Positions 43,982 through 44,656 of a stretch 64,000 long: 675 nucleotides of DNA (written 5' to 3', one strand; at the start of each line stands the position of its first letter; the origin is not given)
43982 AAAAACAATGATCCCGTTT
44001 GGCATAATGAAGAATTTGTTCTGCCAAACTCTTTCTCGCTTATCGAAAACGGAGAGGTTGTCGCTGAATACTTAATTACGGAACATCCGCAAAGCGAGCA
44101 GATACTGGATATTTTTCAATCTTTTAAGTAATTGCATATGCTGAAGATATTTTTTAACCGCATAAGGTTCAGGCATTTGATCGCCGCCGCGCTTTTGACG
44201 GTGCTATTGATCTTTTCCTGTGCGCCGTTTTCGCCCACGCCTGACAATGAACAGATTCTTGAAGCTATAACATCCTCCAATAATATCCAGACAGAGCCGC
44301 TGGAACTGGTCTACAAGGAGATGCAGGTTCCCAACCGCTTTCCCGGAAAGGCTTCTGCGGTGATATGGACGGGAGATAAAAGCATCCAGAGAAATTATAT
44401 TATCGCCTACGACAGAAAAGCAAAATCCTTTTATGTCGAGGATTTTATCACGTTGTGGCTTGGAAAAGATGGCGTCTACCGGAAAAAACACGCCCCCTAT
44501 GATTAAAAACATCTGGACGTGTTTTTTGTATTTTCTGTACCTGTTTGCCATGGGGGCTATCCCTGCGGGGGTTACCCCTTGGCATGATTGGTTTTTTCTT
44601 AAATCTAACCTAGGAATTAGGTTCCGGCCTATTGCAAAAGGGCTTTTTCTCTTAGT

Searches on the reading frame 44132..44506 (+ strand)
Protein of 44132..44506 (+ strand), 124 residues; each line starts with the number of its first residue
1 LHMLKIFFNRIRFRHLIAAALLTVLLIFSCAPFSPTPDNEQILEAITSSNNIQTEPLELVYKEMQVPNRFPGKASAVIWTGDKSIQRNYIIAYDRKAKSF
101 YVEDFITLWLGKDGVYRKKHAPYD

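Call 53: search_protein_families(library=pfam, max_evalue=0.00001, proteins=[window:44132-44506:+])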
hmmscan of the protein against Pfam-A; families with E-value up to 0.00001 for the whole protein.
window:44132-44506:+ (124 aa): 0 families

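Call 83: search_protein_families(library=pfam, max_evalue=0.01, proteins=[window:44132-44506:+])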
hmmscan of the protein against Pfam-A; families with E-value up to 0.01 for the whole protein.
window:44132-44506:+ (124 aa): 1 family
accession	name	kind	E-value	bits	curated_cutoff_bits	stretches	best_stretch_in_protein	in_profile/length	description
PF09964.14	DUF2198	-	0.0071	16.8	25.7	0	3-30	11-38/72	Uncharacterized protein conserved in bacteria (DUF2198)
